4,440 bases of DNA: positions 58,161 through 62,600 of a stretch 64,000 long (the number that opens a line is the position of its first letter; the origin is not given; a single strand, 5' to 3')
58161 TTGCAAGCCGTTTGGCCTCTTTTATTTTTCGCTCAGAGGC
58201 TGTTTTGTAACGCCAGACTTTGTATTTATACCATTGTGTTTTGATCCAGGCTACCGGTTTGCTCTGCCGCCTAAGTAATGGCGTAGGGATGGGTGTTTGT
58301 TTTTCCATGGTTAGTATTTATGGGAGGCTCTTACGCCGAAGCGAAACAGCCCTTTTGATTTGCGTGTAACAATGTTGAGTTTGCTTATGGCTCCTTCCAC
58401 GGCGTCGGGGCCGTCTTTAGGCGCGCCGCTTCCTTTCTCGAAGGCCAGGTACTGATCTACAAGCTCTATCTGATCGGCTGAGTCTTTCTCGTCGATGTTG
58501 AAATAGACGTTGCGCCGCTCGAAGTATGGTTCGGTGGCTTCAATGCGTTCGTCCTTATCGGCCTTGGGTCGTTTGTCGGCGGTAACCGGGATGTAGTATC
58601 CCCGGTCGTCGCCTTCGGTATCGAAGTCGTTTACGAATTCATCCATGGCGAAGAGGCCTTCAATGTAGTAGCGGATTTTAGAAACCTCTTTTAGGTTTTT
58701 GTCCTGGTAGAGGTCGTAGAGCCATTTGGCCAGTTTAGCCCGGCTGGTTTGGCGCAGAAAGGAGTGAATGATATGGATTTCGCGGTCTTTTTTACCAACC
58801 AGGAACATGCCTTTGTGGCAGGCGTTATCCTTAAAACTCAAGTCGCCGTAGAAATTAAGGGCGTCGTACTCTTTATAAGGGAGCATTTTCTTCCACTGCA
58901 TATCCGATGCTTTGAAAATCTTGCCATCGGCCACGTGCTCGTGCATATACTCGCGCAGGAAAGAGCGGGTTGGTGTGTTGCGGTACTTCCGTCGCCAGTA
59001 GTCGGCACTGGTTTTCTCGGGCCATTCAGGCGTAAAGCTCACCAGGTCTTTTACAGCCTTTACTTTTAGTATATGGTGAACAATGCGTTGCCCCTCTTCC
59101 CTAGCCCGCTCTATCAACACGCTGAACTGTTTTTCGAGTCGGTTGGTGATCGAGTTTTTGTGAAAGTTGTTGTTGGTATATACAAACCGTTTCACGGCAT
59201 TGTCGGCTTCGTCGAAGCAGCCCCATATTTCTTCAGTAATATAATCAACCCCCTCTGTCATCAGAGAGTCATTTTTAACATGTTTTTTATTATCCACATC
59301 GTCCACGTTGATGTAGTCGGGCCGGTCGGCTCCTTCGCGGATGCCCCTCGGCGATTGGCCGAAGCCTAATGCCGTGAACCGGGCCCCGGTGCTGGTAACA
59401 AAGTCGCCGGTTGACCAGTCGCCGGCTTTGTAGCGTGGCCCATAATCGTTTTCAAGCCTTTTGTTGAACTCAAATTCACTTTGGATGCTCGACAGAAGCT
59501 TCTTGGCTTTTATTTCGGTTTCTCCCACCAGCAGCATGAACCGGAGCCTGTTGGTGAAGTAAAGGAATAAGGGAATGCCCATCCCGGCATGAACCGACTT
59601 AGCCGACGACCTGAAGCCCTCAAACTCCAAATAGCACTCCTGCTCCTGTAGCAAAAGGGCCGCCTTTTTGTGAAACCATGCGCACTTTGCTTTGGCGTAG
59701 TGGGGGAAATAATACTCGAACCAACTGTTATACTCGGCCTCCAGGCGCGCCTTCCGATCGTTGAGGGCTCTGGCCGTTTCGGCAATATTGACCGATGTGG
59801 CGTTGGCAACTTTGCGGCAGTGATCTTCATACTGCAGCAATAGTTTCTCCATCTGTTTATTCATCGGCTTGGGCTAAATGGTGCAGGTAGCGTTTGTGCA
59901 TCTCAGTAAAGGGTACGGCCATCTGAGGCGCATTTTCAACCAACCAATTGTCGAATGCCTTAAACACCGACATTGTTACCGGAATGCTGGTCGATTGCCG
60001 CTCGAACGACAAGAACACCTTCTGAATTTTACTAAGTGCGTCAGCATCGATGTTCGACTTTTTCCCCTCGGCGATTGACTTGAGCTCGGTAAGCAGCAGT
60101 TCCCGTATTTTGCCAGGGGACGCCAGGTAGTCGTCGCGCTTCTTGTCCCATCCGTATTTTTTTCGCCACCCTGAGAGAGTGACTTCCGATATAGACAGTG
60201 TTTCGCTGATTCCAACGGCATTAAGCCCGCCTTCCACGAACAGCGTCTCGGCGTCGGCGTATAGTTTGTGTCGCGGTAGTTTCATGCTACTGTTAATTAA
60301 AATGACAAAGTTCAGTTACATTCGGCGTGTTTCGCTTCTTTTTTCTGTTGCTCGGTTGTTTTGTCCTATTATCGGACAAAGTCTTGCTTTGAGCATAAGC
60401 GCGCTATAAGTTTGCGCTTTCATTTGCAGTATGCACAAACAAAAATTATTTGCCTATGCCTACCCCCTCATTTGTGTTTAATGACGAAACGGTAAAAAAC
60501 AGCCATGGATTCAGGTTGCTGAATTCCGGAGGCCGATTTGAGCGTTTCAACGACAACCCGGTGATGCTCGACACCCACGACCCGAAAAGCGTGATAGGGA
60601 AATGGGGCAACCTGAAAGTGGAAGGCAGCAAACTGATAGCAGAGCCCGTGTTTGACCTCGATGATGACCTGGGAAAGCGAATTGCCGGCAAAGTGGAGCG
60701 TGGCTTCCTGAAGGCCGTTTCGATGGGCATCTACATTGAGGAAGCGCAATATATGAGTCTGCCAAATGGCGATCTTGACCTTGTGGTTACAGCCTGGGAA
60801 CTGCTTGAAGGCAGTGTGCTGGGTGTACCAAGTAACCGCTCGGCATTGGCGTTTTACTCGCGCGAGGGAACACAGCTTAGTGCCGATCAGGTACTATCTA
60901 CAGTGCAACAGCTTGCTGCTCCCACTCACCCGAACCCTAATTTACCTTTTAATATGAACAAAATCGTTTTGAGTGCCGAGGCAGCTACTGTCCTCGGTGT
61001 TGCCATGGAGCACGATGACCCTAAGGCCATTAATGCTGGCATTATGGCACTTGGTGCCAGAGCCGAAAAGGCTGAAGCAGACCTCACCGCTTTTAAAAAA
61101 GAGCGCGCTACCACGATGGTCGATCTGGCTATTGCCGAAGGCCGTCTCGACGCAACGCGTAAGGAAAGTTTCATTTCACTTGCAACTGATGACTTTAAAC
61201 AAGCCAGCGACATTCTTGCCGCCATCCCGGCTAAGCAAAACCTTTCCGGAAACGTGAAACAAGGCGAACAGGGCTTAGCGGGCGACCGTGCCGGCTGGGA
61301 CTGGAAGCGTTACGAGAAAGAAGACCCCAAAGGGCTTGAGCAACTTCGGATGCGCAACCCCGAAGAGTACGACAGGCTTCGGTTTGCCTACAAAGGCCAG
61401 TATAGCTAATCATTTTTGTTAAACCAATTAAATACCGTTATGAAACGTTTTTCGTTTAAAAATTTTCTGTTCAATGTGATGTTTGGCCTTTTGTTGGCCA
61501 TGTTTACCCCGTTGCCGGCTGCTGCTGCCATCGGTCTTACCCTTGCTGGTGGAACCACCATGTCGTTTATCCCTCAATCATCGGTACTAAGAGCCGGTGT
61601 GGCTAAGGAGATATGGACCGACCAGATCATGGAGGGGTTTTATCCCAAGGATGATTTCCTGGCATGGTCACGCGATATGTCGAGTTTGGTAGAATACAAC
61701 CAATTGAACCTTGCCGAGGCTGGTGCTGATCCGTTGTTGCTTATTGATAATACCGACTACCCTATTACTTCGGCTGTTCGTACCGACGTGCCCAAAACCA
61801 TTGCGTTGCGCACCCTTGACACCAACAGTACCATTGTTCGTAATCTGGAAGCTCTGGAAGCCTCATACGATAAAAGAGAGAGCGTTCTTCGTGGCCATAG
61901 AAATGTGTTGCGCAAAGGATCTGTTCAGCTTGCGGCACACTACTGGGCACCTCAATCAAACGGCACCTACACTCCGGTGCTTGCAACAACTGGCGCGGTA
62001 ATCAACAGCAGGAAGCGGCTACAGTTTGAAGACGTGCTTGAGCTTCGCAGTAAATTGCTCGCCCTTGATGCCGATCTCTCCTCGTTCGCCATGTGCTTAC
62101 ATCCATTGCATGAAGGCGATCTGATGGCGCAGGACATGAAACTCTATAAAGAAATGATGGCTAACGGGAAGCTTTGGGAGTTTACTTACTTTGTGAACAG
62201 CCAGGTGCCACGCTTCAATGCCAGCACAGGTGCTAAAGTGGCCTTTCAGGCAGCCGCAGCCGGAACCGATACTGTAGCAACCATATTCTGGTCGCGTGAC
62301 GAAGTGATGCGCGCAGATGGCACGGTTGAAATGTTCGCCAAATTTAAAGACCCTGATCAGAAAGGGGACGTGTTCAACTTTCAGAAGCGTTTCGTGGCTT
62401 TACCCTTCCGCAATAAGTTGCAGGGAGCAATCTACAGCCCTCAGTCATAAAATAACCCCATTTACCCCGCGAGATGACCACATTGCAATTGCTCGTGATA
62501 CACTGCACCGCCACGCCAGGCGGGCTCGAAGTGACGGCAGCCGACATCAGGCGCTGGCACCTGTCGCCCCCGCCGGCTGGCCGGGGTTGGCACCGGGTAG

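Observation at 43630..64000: Mu-like transposable prophage interrupting a HAD-hydrolase gene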

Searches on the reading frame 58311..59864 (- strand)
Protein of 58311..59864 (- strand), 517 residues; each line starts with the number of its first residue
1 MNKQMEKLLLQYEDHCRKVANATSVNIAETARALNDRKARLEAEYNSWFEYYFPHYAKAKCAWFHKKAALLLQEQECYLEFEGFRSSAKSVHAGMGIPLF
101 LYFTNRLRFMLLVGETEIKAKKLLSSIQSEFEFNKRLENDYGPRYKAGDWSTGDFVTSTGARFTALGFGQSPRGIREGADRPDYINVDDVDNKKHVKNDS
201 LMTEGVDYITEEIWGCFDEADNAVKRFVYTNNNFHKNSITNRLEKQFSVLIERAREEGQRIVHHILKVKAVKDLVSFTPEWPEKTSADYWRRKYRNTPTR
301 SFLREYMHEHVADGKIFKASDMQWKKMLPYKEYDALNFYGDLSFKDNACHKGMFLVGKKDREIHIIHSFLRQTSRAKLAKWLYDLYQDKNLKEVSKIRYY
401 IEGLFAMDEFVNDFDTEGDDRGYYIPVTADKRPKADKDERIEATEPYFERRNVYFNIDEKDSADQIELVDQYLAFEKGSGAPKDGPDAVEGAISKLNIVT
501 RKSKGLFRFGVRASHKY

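Call 5: search_protein_families(library=pfam, proteins=[window:58311-59864:-], max_evalue=0.01)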
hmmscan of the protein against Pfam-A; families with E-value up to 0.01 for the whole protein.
window:58311-59864:- (517 aa): 0 families

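Call 7: search_protein_families(library=phrogs, proteins=[window:58311-59864:-], max_evalue=0.001)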
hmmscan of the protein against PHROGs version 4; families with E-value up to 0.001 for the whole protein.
window:58311-59864:- (517 aa): 1 family
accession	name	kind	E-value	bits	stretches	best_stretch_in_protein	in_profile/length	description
phrog_38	-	head and packaging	3.2e-59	202.3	1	20-500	249-707/760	terminase large subunit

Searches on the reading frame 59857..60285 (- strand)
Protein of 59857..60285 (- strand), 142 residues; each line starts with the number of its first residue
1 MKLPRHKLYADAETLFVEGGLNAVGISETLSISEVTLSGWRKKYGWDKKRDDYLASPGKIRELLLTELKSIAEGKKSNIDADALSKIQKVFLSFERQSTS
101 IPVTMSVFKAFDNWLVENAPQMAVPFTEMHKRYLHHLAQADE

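Call 5: search_protein_families(library=pfam, proteins=[window:59857-60285:-], max_evalue=0.01)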
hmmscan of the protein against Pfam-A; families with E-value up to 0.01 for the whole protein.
window:59857-60285:- (142 aa): 0 families

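Call 7: search_protein_families(library=phrogs, proteins=[window:59857-60285:-], max_evalue=0.001)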
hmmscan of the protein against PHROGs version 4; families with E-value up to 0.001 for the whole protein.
window:59857-60285:- (142 aa): 2 families
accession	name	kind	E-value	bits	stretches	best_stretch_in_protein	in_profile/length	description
phrog_4151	-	DNA, RNA and nucleotide metabolism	6.7e-13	49.7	1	9-139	10-149/154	DNA binding protein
phrog_756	-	DNA, RNA and nucleotide metabolism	7e-08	33.6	1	8-66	7-73/166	DNA binding protein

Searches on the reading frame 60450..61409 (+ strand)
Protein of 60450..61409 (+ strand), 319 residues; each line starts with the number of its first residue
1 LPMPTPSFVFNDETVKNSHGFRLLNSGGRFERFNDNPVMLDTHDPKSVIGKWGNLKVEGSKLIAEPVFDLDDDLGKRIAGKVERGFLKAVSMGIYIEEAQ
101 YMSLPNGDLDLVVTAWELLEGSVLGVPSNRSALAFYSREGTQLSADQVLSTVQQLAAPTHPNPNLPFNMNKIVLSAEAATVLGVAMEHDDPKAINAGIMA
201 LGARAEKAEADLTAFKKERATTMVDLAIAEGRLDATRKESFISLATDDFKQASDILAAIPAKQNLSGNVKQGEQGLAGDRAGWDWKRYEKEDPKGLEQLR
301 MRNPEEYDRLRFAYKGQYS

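Call 5: search_protein_families(library=pfam, proteins=[window:60450-61409:+], max_evalue=0.01)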
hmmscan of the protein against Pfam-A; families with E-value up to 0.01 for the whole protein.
window:60450-61409:+ (319 aa): 1 family
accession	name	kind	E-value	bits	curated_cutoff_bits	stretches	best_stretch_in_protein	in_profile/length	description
PF04586.22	Peptidase_S78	-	4.7e-05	24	21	1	39-132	54-150/165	Caudovirus prohead serine protease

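Call 7: search_protein_families(library=phrogs, proteins=[window:60450-61409:+], max_evalue=0.001)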
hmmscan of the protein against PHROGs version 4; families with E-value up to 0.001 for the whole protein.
window:60450-61409:+ (319 aa): 7 families
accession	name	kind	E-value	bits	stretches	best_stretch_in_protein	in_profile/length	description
phrog_11321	-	unknown function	3e-63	215.3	1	7-311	4-319/327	-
phrog_4523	-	head and packaging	1.9e-11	44.4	1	29-264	64-276/644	major head and protease protein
phrog_80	-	head and packaging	9.9e-10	39.2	1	31-131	265-372/607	head maturation protease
phrog_617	-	head and packaging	1.4e-09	38.4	1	8-234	30-231/626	major head protein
phrog_2976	-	head and packaging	5.3e-06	27.4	1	199-266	296-363/394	head maturation protease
phrog_328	-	head and packaging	0.00023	21.9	1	190-274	220-304/339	head maturation protease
phrog_976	-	head and packaging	0.00029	21.3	0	145-246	198-308/415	head maturation protease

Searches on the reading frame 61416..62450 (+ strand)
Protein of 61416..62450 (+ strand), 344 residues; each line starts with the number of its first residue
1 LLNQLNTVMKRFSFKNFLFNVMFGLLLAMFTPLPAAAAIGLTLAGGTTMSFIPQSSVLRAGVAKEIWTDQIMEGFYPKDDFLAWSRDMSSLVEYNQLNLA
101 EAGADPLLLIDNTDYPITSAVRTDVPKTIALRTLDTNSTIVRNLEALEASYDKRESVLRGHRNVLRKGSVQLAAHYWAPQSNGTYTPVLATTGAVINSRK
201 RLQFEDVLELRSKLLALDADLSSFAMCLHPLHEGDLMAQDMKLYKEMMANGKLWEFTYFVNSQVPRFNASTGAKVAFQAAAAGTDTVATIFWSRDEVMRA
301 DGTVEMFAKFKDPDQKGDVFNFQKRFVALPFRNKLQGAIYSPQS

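Call 5: search_protein_families(library=pfam, proteins=[window:61416-62450:+], max_evalue=0.01)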
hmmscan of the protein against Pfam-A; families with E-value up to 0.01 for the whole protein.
window:61416-62450:+ (344 aa): 0 families

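Call 7: search_protein_families(library=phrogs, proteins=[window:61416-62450:+], max_evalue=0.001)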
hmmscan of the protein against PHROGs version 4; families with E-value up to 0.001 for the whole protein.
window:61416-62450:+ (344 aa): 1 family
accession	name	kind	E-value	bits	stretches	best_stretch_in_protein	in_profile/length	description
phrog_267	-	head and packaging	4.7e-08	33.6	1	40-326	12-310/410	major head protein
